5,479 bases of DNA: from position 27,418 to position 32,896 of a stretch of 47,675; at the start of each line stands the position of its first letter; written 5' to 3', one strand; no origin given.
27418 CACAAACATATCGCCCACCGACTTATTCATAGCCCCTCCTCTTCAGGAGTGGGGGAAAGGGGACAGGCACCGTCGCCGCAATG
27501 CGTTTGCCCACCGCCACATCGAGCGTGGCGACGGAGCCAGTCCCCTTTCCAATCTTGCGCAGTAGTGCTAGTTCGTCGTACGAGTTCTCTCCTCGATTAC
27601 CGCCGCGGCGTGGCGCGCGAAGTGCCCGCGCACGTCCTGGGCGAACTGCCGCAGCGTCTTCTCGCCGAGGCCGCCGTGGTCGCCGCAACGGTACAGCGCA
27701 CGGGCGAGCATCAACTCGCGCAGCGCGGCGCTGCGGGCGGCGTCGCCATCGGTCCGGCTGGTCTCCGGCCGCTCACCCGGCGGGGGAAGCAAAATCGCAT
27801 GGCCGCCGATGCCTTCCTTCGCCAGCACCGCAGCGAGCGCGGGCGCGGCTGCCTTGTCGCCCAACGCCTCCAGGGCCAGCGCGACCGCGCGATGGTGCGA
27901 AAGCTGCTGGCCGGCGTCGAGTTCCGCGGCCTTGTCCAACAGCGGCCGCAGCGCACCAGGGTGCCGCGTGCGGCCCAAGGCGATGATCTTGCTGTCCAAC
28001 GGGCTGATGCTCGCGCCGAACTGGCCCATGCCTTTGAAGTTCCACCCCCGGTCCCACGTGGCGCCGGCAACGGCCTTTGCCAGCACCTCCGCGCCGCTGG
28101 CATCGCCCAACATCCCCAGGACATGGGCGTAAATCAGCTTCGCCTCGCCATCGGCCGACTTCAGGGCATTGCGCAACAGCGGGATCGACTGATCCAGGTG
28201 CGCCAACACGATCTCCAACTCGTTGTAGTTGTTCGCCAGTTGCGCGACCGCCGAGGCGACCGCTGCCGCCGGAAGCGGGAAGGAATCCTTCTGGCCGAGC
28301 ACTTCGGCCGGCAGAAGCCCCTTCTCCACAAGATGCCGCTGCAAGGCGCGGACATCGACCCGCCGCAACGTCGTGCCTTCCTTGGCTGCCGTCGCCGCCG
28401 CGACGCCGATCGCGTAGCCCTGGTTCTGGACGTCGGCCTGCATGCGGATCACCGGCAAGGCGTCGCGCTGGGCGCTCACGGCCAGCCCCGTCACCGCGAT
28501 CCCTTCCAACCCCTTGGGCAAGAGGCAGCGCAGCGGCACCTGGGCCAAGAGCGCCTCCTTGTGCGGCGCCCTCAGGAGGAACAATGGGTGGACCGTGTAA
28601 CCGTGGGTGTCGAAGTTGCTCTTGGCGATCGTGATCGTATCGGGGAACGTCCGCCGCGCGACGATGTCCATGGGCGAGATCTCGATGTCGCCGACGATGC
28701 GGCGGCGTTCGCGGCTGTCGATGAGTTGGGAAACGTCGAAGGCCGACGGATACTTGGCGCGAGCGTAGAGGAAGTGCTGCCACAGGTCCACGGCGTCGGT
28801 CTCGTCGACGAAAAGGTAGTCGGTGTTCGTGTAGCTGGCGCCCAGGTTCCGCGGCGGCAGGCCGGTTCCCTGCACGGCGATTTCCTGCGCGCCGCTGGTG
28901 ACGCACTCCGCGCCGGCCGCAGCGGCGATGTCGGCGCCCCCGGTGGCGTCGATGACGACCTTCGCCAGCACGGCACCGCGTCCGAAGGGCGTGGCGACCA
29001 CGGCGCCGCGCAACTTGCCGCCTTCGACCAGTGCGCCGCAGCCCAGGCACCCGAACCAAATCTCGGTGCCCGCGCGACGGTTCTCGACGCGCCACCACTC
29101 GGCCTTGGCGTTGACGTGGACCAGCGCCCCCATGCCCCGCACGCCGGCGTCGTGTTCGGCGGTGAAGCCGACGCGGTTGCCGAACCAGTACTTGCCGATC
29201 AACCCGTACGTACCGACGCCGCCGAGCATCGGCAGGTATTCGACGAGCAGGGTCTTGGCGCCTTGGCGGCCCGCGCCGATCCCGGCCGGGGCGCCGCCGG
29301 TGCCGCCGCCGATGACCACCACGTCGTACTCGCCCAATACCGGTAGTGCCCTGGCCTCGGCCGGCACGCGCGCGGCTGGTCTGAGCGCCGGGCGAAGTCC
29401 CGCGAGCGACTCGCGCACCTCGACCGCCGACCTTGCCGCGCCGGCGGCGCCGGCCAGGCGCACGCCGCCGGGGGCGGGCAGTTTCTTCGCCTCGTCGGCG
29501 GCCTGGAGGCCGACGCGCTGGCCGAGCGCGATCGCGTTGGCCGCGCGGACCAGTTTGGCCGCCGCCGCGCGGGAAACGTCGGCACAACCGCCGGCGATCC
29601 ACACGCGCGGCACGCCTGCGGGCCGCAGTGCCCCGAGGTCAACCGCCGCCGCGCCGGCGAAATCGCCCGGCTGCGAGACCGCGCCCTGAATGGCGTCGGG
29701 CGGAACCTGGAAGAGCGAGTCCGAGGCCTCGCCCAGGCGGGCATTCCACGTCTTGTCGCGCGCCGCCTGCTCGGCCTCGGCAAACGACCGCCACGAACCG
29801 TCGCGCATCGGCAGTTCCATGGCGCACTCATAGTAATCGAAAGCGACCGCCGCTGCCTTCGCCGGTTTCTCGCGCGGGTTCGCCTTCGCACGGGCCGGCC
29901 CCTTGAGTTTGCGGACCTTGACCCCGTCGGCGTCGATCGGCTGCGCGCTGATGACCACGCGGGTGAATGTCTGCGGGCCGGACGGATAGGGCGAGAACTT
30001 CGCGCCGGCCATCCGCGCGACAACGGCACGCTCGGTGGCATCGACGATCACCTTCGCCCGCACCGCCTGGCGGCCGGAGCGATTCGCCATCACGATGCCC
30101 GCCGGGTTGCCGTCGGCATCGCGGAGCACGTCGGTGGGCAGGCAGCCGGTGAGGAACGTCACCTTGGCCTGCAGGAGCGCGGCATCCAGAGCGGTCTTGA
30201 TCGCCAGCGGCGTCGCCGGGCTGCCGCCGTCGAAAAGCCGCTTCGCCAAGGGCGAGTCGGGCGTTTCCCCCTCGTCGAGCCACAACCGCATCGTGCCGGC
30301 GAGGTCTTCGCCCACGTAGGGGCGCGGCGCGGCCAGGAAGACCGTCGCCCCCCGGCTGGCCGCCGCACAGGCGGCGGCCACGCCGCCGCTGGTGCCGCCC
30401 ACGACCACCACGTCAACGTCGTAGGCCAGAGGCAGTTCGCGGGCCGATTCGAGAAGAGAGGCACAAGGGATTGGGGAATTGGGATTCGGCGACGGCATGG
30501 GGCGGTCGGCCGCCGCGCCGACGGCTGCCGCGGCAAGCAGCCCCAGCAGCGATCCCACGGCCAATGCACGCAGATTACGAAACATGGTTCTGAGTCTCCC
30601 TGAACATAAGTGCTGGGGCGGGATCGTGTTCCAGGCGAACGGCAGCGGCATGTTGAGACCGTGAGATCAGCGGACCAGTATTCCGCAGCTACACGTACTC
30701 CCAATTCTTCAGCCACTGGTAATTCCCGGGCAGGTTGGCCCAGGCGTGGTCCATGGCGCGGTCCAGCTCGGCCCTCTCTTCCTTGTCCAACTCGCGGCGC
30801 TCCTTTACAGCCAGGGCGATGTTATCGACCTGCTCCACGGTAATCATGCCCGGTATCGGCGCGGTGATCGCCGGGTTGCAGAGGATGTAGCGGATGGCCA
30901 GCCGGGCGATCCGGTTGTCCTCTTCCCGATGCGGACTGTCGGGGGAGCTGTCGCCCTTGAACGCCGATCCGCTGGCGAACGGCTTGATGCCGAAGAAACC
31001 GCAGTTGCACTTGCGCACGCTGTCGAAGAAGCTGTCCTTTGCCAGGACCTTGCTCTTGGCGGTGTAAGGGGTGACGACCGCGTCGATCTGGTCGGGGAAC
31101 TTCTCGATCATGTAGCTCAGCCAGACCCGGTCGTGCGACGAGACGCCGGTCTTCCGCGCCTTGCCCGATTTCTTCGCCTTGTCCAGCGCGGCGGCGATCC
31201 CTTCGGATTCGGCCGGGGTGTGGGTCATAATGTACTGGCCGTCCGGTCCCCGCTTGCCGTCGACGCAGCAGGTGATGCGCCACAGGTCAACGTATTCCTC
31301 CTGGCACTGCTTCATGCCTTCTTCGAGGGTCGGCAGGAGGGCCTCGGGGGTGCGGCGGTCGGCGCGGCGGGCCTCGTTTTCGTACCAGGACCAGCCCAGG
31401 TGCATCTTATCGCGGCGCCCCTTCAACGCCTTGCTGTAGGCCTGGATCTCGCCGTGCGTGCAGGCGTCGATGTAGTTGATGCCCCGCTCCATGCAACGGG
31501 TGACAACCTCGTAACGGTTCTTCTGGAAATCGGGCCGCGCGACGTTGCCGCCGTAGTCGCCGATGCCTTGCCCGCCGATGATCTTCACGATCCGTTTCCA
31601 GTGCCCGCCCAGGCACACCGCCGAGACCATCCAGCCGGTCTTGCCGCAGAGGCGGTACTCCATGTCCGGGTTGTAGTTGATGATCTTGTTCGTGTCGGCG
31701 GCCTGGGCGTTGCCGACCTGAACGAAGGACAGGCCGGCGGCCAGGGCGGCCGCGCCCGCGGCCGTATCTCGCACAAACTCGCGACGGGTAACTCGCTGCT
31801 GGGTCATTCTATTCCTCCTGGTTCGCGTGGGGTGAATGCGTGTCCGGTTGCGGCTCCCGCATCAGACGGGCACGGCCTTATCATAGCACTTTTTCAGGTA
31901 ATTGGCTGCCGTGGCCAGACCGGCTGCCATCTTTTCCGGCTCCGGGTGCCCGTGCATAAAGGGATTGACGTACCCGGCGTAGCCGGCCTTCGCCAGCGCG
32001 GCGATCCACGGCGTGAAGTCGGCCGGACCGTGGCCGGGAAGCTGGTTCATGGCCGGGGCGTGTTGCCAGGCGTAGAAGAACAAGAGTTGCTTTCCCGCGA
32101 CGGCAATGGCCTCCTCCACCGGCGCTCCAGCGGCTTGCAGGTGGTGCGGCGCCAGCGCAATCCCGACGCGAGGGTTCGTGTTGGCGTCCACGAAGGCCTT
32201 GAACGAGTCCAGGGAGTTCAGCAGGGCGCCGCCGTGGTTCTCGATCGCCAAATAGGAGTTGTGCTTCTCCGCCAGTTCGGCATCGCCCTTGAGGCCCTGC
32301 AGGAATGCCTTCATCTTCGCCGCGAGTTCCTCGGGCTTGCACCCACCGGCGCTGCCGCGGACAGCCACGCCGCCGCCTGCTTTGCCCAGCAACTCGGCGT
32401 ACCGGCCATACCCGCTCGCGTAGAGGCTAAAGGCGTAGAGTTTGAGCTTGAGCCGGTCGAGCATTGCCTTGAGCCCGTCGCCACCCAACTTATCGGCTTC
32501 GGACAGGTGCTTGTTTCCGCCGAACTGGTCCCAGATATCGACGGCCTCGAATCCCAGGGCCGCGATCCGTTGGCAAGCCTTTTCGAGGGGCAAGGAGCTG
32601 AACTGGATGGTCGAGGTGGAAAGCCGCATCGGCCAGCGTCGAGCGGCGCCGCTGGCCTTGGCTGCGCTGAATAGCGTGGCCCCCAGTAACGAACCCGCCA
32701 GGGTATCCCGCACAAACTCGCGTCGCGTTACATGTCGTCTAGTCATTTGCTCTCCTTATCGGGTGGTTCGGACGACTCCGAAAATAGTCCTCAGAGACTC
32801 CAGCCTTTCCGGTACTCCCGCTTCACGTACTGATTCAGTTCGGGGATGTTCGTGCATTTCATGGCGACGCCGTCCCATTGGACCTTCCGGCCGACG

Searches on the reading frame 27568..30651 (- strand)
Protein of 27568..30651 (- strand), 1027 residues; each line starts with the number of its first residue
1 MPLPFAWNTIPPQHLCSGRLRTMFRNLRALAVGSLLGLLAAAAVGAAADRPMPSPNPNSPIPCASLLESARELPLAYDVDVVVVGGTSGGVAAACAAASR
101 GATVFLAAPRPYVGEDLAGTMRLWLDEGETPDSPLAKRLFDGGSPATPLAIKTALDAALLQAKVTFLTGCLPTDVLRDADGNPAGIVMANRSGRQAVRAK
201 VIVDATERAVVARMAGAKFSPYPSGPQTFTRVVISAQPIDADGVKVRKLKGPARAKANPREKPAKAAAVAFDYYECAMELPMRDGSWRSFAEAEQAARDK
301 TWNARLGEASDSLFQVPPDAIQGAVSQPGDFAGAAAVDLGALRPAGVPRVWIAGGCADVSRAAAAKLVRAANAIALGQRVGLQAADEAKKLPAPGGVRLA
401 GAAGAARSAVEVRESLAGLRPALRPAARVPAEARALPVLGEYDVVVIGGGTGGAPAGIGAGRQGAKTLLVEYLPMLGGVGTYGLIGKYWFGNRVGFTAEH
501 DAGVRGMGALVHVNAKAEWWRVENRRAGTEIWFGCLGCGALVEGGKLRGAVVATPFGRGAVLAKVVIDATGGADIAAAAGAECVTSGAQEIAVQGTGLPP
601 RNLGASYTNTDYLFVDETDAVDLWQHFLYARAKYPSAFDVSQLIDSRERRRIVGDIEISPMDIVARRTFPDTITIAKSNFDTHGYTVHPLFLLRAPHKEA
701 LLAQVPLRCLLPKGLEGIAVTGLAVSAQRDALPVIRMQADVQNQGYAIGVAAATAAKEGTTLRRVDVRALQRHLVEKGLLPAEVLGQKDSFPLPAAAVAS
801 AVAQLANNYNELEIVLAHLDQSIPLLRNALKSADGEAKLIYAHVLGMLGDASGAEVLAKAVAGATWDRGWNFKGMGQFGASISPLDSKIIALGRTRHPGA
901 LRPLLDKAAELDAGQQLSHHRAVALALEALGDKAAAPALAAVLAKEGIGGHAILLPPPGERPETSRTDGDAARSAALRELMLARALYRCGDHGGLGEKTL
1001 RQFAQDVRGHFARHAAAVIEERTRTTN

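Call 17: search_protein_families(library=pfam, proteins=[window:27568-30651:-], max_evalue=0.01)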
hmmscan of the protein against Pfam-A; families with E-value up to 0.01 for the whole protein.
window:27568-30651:- (1027 aa): 4 families
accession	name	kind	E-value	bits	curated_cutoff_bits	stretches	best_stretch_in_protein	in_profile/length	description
PF12831.13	FAD_oxidored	-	3.1e-61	208.4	27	3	641-774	284-416/416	FAD dependent oxidoreductase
PF00890.30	FAD_binding_2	-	0.00013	21.7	20.4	0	443-478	1-36/414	FAD binding domain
PF07992.20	Pyr_redox_2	-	0.00031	20.7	26.1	1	442-480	1-35/291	Pyridine nucleotide-disulphide oxidoreductase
PF01134.28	GIDA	-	0.0013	18.4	22.1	0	443-470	1-28/391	Glucose inhibited division protein A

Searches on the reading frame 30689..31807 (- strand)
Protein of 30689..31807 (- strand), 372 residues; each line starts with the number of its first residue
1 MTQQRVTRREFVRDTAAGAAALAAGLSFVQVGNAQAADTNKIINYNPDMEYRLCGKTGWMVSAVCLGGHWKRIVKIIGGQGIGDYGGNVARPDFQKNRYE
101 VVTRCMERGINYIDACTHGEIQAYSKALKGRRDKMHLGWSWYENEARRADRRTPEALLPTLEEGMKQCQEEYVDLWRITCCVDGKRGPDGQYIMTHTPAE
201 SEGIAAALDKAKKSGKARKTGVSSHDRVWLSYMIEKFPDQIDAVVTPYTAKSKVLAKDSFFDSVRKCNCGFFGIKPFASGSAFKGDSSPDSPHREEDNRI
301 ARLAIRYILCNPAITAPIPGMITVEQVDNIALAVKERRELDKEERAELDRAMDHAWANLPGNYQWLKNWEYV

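Call 17: search_protein_families(library=pfam, proteins=[window:30689-31807:-], max_evalue=0.01)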
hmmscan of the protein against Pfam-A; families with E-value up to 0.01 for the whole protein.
window:30689-31807:- (372 aa): 1 family
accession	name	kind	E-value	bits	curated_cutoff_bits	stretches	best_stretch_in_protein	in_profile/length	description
PF00248.27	Aldo_ket_red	-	7.8e-18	65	24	1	96-351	19-289/291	Aldo/keto reductase family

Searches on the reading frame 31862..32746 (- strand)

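Call 17: search_protein_families(library=pfam, proteins=[window:31862-32746:-], max_evalue=0.01)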
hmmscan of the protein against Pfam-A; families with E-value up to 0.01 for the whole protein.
window:31862-32746:- (294 aa): 1 family
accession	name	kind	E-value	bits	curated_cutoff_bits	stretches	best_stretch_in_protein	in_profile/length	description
PF01261.30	AP_endonuc_2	-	5.1e-17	62.8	31.1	1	59-277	2-243/249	Xylose isomerase-like TIM barrel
